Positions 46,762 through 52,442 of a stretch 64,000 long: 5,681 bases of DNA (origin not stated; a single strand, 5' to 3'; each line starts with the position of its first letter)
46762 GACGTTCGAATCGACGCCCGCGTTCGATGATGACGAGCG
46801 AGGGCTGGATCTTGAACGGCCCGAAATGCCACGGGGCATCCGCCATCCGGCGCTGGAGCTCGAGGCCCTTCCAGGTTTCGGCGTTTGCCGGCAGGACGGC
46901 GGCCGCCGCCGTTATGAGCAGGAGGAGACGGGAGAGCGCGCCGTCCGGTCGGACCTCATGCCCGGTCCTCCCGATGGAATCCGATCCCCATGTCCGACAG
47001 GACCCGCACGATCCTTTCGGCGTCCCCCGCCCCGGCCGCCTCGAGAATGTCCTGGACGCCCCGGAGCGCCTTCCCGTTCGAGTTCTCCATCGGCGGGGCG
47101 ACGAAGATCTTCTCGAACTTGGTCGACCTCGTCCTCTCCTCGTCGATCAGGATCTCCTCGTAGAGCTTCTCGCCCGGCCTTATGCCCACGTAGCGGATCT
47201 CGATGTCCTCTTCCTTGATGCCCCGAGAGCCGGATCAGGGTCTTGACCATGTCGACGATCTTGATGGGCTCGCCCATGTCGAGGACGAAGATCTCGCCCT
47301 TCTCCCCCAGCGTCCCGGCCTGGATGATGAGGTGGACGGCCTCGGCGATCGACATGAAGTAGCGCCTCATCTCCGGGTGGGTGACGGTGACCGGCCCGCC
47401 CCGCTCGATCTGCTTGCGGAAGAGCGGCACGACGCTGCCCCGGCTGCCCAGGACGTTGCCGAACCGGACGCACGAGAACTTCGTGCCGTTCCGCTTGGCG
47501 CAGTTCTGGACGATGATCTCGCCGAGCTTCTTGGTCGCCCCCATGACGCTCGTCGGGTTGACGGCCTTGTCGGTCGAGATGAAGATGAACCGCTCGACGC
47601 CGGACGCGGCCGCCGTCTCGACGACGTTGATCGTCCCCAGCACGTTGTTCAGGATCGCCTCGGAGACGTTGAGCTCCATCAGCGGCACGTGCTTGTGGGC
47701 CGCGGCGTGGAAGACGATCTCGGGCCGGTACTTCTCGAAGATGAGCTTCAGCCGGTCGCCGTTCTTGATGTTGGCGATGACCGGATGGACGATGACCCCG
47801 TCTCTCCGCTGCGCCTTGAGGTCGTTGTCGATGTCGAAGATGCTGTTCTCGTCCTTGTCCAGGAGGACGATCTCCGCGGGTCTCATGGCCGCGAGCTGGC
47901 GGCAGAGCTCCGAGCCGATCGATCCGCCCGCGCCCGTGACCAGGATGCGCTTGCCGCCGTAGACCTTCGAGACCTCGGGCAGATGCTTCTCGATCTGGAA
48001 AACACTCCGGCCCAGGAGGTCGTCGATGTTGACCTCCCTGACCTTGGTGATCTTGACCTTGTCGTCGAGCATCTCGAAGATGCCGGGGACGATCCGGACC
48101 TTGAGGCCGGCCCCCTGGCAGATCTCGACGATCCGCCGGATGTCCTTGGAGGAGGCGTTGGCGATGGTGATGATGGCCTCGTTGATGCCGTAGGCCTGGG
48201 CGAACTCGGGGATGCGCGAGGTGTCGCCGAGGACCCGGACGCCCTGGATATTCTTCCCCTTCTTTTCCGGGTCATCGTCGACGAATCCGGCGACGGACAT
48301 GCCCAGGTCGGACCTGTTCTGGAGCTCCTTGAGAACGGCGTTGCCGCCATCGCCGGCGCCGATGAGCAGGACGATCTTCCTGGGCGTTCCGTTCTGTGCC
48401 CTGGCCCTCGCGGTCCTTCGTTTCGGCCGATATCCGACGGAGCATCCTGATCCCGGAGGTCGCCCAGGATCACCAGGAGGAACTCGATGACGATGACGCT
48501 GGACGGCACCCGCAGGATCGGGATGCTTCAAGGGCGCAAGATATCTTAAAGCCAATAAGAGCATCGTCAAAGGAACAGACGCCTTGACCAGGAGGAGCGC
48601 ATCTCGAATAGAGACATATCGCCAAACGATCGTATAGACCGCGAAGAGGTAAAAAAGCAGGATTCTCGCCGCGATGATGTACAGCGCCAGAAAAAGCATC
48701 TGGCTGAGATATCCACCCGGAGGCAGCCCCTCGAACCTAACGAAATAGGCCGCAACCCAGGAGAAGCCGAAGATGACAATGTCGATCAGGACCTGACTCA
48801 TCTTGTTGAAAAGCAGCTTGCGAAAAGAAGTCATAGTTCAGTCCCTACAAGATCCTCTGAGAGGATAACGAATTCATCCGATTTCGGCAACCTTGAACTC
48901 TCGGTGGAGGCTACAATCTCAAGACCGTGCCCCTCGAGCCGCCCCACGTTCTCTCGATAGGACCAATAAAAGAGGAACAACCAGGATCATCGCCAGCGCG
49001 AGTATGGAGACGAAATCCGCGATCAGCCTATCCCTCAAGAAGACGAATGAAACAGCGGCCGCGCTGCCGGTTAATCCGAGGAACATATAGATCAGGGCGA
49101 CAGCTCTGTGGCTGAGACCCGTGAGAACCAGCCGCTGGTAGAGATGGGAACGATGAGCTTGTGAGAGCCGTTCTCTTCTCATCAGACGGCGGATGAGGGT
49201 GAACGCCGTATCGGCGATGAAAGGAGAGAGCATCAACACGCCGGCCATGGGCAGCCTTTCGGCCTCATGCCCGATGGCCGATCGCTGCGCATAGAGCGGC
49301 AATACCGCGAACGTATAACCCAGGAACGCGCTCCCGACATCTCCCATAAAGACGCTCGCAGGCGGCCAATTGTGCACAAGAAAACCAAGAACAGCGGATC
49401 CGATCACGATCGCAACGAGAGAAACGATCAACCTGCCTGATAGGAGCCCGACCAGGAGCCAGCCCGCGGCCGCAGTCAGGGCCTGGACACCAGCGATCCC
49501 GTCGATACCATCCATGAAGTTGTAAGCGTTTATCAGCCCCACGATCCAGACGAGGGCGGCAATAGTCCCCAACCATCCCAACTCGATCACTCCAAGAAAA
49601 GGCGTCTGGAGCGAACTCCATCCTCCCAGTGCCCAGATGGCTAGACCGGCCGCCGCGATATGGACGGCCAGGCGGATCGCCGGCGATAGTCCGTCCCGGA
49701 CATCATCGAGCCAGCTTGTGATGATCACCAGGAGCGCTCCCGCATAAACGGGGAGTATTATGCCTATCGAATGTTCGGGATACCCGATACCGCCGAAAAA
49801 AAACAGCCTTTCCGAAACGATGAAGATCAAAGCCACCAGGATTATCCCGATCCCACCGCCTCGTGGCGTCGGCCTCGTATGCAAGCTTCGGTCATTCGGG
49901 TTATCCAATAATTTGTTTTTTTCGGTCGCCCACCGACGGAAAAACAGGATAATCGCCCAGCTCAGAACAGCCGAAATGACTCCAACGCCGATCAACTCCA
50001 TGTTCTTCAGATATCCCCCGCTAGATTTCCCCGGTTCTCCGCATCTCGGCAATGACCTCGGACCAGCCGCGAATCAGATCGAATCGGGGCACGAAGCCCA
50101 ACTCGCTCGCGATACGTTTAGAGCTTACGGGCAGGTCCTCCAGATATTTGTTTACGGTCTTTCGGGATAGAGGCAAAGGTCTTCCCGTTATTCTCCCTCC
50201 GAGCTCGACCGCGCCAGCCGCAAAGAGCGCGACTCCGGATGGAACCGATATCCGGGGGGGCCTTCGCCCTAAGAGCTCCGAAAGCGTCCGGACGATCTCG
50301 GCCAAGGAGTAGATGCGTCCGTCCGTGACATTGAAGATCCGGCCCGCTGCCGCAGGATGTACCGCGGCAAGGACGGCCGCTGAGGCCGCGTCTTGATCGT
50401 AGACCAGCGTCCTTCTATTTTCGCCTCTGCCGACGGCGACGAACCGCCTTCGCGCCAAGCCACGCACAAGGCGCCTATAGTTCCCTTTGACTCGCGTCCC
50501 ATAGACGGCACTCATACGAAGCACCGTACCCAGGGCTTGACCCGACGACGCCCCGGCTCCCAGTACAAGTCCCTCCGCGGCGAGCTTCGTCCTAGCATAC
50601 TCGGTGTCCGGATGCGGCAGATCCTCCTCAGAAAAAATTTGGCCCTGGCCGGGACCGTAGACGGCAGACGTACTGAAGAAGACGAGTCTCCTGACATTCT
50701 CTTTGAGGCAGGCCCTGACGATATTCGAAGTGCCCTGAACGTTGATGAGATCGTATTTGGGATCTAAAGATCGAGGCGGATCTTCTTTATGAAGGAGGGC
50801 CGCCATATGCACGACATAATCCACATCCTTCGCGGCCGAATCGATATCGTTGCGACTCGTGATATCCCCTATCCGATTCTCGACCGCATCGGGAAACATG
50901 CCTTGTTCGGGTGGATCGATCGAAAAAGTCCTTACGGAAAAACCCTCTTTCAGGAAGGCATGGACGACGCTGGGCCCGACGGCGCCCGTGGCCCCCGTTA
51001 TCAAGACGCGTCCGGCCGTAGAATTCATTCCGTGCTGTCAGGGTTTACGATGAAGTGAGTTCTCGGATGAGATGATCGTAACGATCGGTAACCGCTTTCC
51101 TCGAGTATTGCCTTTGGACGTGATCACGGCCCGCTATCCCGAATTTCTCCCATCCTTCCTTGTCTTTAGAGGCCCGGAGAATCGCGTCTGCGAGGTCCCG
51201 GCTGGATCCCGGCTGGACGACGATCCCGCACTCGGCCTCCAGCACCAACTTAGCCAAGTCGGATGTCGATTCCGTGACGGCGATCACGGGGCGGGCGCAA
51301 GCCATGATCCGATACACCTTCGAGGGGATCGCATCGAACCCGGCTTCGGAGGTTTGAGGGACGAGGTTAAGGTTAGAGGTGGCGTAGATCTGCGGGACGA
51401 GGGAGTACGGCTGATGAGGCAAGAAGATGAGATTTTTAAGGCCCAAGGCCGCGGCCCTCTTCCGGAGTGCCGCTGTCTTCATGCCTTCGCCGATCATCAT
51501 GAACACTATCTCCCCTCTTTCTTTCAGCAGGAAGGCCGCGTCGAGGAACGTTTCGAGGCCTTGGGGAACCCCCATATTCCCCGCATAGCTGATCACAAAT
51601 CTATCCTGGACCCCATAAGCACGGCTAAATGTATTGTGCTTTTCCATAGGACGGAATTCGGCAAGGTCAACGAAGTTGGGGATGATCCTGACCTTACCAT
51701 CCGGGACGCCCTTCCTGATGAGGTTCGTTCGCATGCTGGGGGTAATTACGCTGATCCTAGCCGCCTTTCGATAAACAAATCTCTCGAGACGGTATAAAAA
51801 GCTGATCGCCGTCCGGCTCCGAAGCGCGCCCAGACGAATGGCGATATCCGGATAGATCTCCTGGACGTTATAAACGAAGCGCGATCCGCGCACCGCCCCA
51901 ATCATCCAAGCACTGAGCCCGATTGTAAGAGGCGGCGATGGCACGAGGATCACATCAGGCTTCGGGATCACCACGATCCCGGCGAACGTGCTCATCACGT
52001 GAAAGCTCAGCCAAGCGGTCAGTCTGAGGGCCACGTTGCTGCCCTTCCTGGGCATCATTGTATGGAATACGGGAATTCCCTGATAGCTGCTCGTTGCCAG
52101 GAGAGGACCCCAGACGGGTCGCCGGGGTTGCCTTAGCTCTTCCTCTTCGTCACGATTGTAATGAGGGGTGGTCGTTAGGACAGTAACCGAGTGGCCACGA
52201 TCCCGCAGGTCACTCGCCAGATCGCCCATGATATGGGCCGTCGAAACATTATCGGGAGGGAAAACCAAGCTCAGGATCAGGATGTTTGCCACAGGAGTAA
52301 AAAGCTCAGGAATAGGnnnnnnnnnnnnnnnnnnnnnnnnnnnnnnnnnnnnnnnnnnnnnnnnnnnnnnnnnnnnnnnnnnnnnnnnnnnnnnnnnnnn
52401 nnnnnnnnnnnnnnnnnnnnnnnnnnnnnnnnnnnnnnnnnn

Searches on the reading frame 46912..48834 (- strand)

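Call 7: search_protein_families(library=pfam, proteins=[window:46912-48834:-], max_evalue=0.001)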
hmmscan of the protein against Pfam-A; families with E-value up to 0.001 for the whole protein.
window:46912-48834:- (640 aa): 13 families
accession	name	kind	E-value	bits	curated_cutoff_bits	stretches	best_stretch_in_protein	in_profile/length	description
PF02719.21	Polysacc_synt_2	-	7.8e-105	350.7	20.2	1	297-542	1-252/293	Polysaccharide biosynthesis protein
PF01370.27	Epimerase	-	4.8e-28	98.6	20.9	1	297-517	1-238/240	NAD dependent epimerase/dehydratase family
PF16363.11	GDP_Man_Dehyd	-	5.5e-16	59.4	27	1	298-577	1-310/332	GDP-mannose 4,6 dehydratase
PF04321.23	RmlD_sub_bind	-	6.6e-16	58.7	27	1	296-486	2-177/287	RmlD substrate binding domain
PF13727.12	CoA_binding_3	-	3.1e-13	50.5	25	1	142-250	70-175/175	CoA-binding domain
PF01073.25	3Beta_HSD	-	4e-10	39.6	22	1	298-428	1-123/280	3-beta hydroxysteroid dehydrogenase/isomerase family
PF13460.12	NAD_binding_10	-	2e-08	34.8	27.2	1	301-426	1-103/184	NAD(P)H-binding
PF07993.18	NAD_binding_4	-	2.9e-07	30.4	20.1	0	372-428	90-143/258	Male sterility protein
PF08659.16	KR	-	0.00011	22.6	22.6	1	297-420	3-135/180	KR domain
PF03435.24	Sacchrp_dh_NADP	-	0.00021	22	25.1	0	297-369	1-69/129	Saccharopine dehydrogenase NADP binding domain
PF02629.25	CoA_binding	-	0.00034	21.8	22.3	1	155-244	6-88/97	CoA binding domain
PF00899.27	ThiF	-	0.00044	19.9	28.1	0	296-331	22-56/238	ThiF family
PF00106.31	adh_short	-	0.00055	19.9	26.6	0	295-369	1-71/195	short chain dehydrogenase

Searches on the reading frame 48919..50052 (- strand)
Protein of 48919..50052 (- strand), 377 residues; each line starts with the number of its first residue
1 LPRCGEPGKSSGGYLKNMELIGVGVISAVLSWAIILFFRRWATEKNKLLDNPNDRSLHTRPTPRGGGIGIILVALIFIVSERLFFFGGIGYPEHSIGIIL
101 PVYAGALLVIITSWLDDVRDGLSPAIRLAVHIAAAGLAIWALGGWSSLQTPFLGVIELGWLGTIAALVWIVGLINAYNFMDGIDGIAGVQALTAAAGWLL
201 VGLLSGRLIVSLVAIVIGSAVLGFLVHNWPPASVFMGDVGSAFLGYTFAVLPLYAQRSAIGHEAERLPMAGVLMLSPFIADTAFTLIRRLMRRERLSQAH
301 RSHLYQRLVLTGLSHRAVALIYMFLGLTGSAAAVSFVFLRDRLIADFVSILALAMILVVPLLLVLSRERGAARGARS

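Call 7: search_protein_families(library=pfam, proteins=[window:48919-50052:-], max_evalue=0.001)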
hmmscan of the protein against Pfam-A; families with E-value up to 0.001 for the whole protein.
window:48919-50052:- (377 aa): 1 family
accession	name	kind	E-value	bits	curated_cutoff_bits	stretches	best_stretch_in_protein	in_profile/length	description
PF00953.26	Glycos_transf_4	-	1.1e-35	123.5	27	1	101-254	3-158/160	Glycosyl transferase family 4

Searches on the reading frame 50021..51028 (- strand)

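Call 7: search_protein_families(library=pfam, proteins=[window:50021-51028:-], max_evalue=0.001)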
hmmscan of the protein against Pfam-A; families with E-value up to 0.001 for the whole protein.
window:50021-51028:- (335 aa): 8 families
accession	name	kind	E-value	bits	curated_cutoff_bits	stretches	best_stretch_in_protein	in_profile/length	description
PF01370.27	Epimerase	-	4.9e-37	128.1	20.9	1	8-234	1-239/240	NAD dependent epimerase/dehydratase family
PF01073.25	3Beta_HSD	-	8.6e-28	97.6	22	1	9-259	1-274/280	3-beta hydroxysteroid dehydrogenase/isomerase family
PF04321.23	RmlD_sub_bind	-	5.5e-20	72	27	1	7-195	2-171/287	RmlD substrate binding domain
PF16363.11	GDP_Man_Dehyd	-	2e-15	57.6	27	1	9-248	1-261/332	GDP-mannose 4,6 dehydratase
PF13460.12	NAD_binding_10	-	2e-13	51.1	27.2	1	12-154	1-130/184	NAD(P)H-binding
PF07993.18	NAD_binding_4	-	3.2e-13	49.9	20.1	1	59-187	79-219/258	Male sterility protein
PF02719.21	Polysacc_synt_2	-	3e-10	40.2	20.2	1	8-121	1-129/293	Polysaccharide biosynthesis protein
PF05368.20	NmrA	-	1e-05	25.7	27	1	6-118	3-105/298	NmrA-like family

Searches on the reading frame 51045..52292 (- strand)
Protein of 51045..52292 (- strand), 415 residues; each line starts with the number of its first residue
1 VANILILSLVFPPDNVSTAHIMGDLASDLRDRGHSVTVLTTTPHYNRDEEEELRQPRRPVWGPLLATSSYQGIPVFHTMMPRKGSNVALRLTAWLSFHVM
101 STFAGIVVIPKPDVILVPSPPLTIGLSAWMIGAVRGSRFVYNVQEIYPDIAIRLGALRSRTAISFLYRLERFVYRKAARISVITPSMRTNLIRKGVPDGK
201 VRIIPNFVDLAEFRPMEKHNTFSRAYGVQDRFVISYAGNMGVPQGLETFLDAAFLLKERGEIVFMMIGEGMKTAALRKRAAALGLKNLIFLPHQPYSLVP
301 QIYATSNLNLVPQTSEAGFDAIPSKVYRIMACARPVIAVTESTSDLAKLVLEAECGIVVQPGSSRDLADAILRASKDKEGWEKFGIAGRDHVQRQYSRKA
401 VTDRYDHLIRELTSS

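Call 7: search_protein_families(library=pfam, proteins=[window:51045-52292:-], max_evalue=0.001)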
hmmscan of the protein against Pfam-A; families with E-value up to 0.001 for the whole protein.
window:51045-52292:- (415 aa): 5 families
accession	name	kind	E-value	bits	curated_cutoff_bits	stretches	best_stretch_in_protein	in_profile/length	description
PF13579.12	Glyco_trans_4_4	-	1.6e-20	74.5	29.7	1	22-206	7-157/158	Glycosyl transferase 4-like domain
PF13692.12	Glyco_trans_1_4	-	2.3e-18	67.3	27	1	232-377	2-142/142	Glycosyl transferases group 1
PF00534.26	Glycos_transf_1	-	1.3e-17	64.3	26.4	1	229-390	13-171/172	Glycosyl transferases group 1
PF13439.12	Glyco_transf_4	-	8.4e-17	62.1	28.5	1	24-211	10-169/170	Glycosyltransferase Family 4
PF13524.12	Glyco_trans_1_2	-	1e-05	25.9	25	1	257-399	10-136/144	Glycosyl transferase-like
